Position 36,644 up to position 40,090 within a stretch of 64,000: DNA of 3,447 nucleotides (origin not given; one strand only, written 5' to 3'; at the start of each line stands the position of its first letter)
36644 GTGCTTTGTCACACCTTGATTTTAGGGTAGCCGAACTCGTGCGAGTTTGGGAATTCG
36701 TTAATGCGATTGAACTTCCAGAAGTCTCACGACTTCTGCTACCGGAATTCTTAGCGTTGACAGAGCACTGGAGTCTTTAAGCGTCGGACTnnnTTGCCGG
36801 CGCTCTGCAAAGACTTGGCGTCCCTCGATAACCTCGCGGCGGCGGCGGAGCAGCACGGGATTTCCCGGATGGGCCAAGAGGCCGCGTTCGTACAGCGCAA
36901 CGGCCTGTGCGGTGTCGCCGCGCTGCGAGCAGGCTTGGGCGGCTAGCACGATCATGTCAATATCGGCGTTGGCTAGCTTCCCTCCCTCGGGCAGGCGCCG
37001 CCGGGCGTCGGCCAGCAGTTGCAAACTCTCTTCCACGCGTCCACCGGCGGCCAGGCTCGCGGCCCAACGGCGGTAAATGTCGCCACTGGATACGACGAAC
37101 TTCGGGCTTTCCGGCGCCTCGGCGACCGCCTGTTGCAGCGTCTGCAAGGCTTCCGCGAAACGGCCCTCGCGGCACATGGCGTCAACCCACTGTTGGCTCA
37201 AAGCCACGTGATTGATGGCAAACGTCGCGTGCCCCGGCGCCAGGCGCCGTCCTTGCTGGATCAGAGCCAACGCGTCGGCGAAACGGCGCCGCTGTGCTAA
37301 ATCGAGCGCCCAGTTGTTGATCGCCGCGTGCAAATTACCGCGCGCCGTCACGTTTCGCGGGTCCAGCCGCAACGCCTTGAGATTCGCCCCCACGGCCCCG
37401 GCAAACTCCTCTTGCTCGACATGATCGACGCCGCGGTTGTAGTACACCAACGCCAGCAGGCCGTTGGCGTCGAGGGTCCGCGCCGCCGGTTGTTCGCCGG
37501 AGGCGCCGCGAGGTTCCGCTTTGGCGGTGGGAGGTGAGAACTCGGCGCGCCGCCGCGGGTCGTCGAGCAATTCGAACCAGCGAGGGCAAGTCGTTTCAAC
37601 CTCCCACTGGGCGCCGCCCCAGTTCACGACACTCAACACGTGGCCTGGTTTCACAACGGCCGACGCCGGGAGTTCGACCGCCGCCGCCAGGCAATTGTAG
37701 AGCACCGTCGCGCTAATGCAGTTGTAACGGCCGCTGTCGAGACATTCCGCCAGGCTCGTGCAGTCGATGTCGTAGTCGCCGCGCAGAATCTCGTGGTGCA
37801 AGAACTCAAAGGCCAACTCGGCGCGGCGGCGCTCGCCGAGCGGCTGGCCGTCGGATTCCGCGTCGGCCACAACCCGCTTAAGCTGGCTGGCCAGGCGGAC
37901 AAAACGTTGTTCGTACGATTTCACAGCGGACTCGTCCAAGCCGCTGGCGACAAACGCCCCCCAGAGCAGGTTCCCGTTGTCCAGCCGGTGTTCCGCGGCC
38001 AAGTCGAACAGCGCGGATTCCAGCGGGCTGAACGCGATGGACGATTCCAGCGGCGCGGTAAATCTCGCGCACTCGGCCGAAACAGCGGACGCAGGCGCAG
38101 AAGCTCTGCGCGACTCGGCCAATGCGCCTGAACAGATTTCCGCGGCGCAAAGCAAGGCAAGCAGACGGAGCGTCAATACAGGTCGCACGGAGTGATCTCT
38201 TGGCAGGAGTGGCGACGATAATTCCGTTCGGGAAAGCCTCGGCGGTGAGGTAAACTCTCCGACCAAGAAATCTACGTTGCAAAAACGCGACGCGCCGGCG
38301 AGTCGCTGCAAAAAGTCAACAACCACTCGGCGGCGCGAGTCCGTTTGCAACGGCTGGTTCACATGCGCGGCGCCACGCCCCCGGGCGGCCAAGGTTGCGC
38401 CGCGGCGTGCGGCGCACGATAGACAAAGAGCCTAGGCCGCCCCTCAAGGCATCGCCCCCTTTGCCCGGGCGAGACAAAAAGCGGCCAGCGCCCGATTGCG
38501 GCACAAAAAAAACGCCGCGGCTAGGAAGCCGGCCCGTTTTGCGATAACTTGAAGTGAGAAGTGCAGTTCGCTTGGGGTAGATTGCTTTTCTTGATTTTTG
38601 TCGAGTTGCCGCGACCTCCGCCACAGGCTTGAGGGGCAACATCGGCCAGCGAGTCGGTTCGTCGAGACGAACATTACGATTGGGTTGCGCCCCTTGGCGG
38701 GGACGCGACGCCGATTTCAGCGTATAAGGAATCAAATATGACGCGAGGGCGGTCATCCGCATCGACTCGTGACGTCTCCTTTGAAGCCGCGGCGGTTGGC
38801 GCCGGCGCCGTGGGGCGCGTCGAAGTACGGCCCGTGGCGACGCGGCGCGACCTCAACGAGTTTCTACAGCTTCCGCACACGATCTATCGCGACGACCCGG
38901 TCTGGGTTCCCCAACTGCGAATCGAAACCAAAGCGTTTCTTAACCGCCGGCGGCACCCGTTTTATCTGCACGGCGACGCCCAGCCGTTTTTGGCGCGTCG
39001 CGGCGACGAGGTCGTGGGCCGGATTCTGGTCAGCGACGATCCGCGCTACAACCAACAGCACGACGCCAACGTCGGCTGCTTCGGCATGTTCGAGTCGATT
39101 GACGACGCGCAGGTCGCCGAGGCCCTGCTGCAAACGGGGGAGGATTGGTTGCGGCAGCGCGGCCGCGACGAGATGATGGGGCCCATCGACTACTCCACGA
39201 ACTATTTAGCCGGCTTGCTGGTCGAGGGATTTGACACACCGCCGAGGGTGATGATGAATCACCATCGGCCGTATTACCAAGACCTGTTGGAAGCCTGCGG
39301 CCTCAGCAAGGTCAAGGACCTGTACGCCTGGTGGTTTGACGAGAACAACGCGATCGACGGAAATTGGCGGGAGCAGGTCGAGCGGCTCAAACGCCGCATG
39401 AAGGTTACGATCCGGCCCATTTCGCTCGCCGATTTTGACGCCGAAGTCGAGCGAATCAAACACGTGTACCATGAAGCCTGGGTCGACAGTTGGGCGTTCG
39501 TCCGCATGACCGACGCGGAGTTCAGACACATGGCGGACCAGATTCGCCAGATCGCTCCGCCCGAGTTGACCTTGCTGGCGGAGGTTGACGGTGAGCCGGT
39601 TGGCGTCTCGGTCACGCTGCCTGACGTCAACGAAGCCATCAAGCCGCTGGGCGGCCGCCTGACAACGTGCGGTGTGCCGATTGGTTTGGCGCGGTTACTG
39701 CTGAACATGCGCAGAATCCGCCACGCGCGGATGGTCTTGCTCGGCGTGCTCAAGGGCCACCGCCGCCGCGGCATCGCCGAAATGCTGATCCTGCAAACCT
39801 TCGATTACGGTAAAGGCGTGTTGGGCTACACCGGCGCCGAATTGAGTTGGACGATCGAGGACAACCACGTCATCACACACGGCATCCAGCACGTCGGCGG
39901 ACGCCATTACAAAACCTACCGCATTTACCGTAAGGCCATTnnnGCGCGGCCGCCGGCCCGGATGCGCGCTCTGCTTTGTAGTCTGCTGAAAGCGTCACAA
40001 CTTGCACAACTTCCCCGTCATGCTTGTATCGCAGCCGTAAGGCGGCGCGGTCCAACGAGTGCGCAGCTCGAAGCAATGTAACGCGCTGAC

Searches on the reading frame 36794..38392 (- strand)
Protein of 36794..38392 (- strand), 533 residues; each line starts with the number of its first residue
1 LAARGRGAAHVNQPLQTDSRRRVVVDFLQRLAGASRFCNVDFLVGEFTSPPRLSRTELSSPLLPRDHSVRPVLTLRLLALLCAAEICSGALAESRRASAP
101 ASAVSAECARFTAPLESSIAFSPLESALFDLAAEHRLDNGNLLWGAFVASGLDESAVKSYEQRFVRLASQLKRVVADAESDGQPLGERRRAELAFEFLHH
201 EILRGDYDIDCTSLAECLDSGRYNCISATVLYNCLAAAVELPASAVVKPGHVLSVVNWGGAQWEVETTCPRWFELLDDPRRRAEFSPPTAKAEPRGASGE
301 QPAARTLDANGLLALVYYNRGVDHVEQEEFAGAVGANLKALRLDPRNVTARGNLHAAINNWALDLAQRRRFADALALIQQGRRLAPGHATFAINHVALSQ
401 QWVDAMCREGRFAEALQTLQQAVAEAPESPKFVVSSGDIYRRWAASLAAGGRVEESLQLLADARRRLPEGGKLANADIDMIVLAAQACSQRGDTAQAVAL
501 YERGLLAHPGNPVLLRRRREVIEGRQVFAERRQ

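Call 48: search_protein_families(library=pfam, proteins=[window:36794-38392:-], max_evalue=0.001)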
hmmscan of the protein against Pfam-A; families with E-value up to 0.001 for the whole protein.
window:36794-38392:- (533 aa): 9 families
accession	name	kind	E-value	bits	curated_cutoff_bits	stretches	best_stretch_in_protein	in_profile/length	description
PF13428.12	TPR_14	-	3.7e-12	46.1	23.5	1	482-517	5-40/44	Tetratricopeptide repeat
PF07719.23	TPR_2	-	8e-12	44.8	27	0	314-347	1-34/34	Tetratricopeptide repeat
PF00515.34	TPR_1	-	1.1e-08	35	27.8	0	314-347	1-34/34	Tetratricopeptide repeat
PF13176.12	TPR_7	-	3.7e-07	30.2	27.9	0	484-511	5-34/36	Tetratricopeptide repeat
PF13414.12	TPR_11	-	4e-07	30.1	26.8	0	325-357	5-37/42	TPR repeat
PF14559.12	TPR_19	-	2.3e-06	28.3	25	1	409-469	4-57/68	Tetratricopeptide repeat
PF13432.12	TPR_16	-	3e-06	28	32.7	0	409-468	10-62/65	Tetratricopeptide repeat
PF13424.12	TPR_12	-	2e-05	25.1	30.1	0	439-505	5-72/77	Tetratricopeptide repeat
PF13174.12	TPR_6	-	0.00063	20.7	26.3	0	405-429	9-33/33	Tetratricopeptide repeat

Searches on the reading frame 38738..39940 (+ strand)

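Call 48: search_protein_families(library=pfam, proteins=[window:38738-39940:+], max_evalue=0.001)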
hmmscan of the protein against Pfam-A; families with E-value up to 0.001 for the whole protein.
window:38738-39940:+ (401 aa): 1 family
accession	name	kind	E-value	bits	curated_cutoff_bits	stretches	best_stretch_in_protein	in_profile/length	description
PF00583.31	Acetyltransf_1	-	1e-11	45.5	20.7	1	246-377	10-105/116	Acetyltransferase (GNAT) family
